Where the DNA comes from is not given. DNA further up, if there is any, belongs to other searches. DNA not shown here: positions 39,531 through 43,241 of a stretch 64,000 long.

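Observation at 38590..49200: Lower-GC glycosylation island flanked by toxin-antitoxin modules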

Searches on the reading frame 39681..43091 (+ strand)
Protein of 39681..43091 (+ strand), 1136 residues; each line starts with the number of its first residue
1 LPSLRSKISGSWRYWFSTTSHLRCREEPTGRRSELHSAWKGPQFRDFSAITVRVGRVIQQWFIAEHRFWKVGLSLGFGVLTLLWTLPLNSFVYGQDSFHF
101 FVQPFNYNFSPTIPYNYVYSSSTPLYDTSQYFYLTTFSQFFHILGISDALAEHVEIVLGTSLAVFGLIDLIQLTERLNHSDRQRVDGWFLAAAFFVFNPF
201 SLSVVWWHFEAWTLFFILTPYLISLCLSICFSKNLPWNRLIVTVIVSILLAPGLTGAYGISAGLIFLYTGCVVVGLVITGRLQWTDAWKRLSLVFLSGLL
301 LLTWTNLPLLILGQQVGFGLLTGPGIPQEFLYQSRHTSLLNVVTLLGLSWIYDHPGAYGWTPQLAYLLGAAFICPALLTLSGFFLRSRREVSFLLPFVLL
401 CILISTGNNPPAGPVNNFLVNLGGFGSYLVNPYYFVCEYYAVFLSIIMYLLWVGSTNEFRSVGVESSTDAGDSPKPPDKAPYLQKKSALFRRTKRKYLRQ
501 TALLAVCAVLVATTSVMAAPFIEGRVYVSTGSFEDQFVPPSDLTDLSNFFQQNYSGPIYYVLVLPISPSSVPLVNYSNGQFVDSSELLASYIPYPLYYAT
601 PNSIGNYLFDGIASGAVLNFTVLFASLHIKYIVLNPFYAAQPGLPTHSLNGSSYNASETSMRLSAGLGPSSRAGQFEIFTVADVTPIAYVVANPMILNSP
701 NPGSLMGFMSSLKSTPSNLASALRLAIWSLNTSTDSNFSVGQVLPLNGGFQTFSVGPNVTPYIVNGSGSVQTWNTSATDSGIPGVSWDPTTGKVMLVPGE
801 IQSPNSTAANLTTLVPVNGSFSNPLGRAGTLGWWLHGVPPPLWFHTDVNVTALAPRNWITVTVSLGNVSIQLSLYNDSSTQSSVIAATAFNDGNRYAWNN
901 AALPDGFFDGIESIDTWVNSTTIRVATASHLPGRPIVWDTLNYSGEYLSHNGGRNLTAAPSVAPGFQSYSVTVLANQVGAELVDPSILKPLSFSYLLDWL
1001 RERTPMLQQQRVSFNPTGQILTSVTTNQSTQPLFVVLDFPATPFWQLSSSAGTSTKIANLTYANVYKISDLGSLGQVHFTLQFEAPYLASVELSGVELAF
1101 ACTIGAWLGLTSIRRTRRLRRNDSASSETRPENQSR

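Call 6: search_protein_families(library=pfam, proteins=[window:39681-43091:+], max_evalue=0.01)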
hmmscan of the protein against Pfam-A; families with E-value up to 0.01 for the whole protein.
window:39681-43091:+ (1136 aa): 0 families

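Call 18: find_homologous_proteins(query=window:39681-43091:+)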
Query window:39681-43091:+ (1136 aa): 2 proteins with E <= 0.001 among 8000 candidates.
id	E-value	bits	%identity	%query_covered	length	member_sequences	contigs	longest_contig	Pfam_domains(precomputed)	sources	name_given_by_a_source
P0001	0.0e+0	2460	100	96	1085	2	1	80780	-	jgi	jgi:hypothetical protein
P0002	7.1e-69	251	26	90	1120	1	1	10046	-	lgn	-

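Call 19: find_encoding_contigs(protein=P0002, flank=10000)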
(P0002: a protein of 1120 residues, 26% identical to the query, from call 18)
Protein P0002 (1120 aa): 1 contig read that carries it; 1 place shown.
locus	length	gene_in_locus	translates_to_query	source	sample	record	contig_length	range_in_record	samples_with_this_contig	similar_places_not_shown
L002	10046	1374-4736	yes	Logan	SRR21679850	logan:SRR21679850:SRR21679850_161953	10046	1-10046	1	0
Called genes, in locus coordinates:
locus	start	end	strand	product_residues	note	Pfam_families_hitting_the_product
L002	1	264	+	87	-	?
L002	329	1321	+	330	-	PF00535:Glycos_transf_2 (weak), PF13641:Glyco_tranf_2_3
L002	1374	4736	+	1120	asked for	-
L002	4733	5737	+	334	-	PF00534:Glycos_transf_1, PF13692:Glyco_trans_1_4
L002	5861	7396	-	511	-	PF00884:Sulfatase, PF01663:Phosphodiest (weak), PF00884:Sulfatase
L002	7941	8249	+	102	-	-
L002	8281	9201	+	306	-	PF13489:Methyltransf_23, PF08241:Methyltransf_11, PF08242:Methyltransf_12, PF13649:Methyltransf_25, PF13847:Methyltransf_31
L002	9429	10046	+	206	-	?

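Call 29: search_protein_representatives(protein=window:39834-43091:+)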
Query: 1085 residues. Proteins with E-value up to 0.001 (for the whole library): 101; up to 1e-10: 87; up to 1e-30: 72. The best 101 are listed.
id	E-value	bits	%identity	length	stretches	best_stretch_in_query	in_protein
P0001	0.0e+00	2459.4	100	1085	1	1-1085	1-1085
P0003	5.3e-117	408.5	30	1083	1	22-1057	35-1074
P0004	3.3e-108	379.4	29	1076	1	24-1047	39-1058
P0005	1.4e-104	367.4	29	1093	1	28-1066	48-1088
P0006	7.5e-103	361.6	29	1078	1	26-1034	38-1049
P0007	1.1e-100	354.5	48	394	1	13-376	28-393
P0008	1.1e-97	344.5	29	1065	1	19-1041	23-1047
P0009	5.2e-97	342.3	28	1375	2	455-1067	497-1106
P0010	1.6e-93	330.7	28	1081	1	8-1051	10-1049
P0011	2.5e-93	330.1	27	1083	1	12-1063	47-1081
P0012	7.1e-93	328.6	29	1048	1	28-1037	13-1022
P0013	5.2e-92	325.7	27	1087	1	19-1054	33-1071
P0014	2.5e-89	316.8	28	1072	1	16-1074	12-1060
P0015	6.9e-89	315.4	28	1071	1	27-1070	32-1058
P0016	1.5e-86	307.6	26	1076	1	20-1059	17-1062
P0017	1.2e-84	301.4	28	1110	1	24-1044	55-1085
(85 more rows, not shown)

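Call 30: find_encoding_contigs(protein=P0007, flank=10000)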
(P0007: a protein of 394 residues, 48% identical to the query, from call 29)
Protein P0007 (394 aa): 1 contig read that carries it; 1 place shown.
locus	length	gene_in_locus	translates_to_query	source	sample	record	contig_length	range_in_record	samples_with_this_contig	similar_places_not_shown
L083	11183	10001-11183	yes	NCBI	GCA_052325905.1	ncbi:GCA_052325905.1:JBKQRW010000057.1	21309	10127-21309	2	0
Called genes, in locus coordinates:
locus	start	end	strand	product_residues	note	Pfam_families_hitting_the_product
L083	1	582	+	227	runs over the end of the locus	PF00702:Hydrolase, PF13419:HAD_2, PF13242:Hydrolase_like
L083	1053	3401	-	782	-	PF13360:PQQ_2 (faint), PF14312:FG-GAP_2 (weak)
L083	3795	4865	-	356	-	PF00483:NTP_transferase, PF12804:NTP_transf_3, PF00132:Hexapep (faint), PF25084:LbH_EIF2B (faint), PF25087:GMPPB_C (weak)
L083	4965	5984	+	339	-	PF01073:3Beta_HSD, PF01370:Epimerase, PF04321:RmlD_sub_bind, PF13460:NAD_binding_10, PF16363:GDP_Man_Dehyd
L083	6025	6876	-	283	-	PF01370:Epimerase, PF04321:RmlD_sub_bind, PF16363:GDP_Man_Dehyd (faint)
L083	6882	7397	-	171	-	PF00908:dTDP_sugar_isom, PF14667:Polysacc_synt_C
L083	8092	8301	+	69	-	-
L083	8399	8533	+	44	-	-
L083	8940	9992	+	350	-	PF00535:Glycos_transf_2, PF13641:Glyco_tranf_2_3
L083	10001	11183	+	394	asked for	?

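Call 31: find_encoding_contigs(protein=P0003, flank=10000)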
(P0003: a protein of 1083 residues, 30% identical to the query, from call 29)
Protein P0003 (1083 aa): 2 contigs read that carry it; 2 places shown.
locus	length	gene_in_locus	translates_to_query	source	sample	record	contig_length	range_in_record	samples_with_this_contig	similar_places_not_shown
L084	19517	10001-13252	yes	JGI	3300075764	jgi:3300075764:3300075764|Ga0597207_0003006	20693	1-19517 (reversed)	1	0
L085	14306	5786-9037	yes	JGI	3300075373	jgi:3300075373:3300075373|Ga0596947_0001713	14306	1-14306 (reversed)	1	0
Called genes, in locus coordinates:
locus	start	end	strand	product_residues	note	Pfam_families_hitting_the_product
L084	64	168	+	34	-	-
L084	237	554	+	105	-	-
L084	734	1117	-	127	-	PF01850:PIN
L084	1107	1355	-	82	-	-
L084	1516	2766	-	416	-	PF06224:AlkZ-like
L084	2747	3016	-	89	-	-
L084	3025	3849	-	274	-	PF05711:TylF (faint), PF13578:Methyltransf_24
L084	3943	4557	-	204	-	PF13240:Zn_Ribbon_1 (weak)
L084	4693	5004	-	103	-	-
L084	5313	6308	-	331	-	PF01408:GFO_IDH_MocA, PF02894:GFO_IDH_MocA_C, PF22725:GFO_IDH_MocA_C3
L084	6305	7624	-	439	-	PF01041:DegT_DnrJ_EryC1, PF00155:Aminotran_1_2 (weak)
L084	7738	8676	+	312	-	PF05050:Methyltransf_21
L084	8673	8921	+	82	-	-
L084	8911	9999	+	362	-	PF13641:Glyco_tranf_2_3 (weak), PF00535:Glycos_transf_2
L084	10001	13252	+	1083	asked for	-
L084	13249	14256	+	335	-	PF13439:Glyco_transf_4 (weak), PF13579:Glyco_trans_4_4 (faint), PF00534:Glycos_transf_1, PF13692:Glyco_trans_1_4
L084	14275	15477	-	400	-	PF20706:GT4-conflict (faint), PF13439:Glyco_transf_4, PF13579:Glyco_trans_4_4, PF00534:Glycos_transf_1, PF13692:Glyco_trans_1_4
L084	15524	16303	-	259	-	PF13489:Methyltransf_23, PF08241:Methyltransf_11, PF08242:Methyltransf_12, PF13649:Methyltransf_25 (weak), PF13847:Methyltransf_31 (weak)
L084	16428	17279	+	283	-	PF13578:Methyltransf_24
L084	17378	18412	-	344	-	PF00535:Glycos_transf_2, PF13641:Glyco_tranf_2_3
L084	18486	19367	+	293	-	PF00106:adh_short, PF13561:adh_short_C2 (weak)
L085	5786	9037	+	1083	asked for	-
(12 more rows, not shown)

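Call 37: search_solved_structures(query=A1, max_evalue=1)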
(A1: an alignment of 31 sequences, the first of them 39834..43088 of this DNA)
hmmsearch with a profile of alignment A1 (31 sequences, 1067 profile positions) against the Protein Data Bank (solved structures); distinct sequences matched with E-value up to 1: 0.

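Call 38: find_homologous_proteins(query=A1, max_evalue=1e-10)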
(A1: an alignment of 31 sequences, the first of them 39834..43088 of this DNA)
Query A1 (31 sequences) (1085 aa, profile of the alignment): 2 proteins with E <= 1e-10 among 8000 candidates.
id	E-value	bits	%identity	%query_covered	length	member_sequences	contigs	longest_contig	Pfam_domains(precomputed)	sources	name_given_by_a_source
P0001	0.0e+0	1084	100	100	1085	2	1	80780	-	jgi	jgi:hypothetical protein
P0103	9.2e-15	72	27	24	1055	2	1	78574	PF13385.14,PF02210.32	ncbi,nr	ncbi:MAG TPA: LamG-like jellyroll fold domain-containing protein [Candidatus Baltobacteraceae bacter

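Call 44: predict_structure(alignment_id=A1)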
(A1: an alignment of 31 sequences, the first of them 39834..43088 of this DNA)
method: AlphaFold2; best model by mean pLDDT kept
length: 1085 residues; sequences in the alignment: 31
mean_pLDDT: 83.6   pTM: 0.78
mean pLDDT of the five models: 83.6, 81.8, 80.3, 80.0, 78.0
residues with pLDDT >= 90: 417; 70-90: 526; 50-70: 94; < 50: 48
segments of 3 or more residues with pLDDT < 50: 1-8, 264-271, 413-431, 1079-1085
pLDDT, mean of each block of 10 residues (from residue 1): 44 71 92 85 79 86 71 67 92 91 93 95 86 85 94 87 95 96 92 94 89 96 95 95 94 80 51 75 92 92 89 92 93 89 96 95 92 82 93 95 69 48 46 52 69 84 91 88 88 94 91 79 84 86 79 80 84 92 84 61 85 94 96 92 86 86 82 87 81 81 78 86 62 81 86 73 88 92 82 89 84 90 81 90 90 78 85 82 73 76 84 78 92 88 82 83 90 81 90 90 88 90 85 83 90 89 77 56 41
secondary structure, 60 per line:
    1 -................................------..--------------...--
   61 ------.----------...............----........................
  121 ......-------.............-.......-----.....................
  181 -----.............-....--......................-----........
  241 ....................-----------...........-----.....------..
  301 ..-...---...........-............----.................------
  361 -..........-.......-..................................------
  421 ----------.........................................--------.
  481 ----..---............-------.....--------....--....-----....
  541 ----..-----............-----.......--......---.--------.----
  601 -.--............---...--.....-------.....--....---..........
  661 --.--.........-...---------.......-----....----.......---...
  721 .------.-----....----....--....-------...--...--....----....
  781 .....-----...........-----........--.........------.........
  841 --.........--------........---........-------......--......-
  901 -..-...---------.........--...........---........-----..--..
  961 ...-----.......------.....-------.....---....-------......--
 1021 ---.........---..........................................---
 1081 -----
elements in order (helices of 4 or more, strands of 3 or more residues): H2-33 H78-92 H97-126 H134-146 H148-154 H160-180 H186-198 H200-203 H206-227 H233-260 H272-282 H288-292 H299-302 H310-320 H322-333 H338-354 H362-371 H373-379 H381-414 H431-471 H490-501 E509-513 E522-525 E528-531 H537-540 H552-563 H569-575 E578-583 H605-616 E620-622 E625-629 E637-641 E644-647 H651-660 H666-674 E676-678 E688-694 E700-703 E708-714 E718-721 E734-737 E742-745 E748-751 E759-761 E764-766 E769-772 E777-785 E791-801 E807-814 E817-825 E832-840 E843-851 E860-867 E871-878 E886-891 H894-899 E917-925 E928-938 E942-949 E959-963 E969-975 E982-986 E994-998 E1002-1005 E1013-1018 E1024-1032 H1036-1077
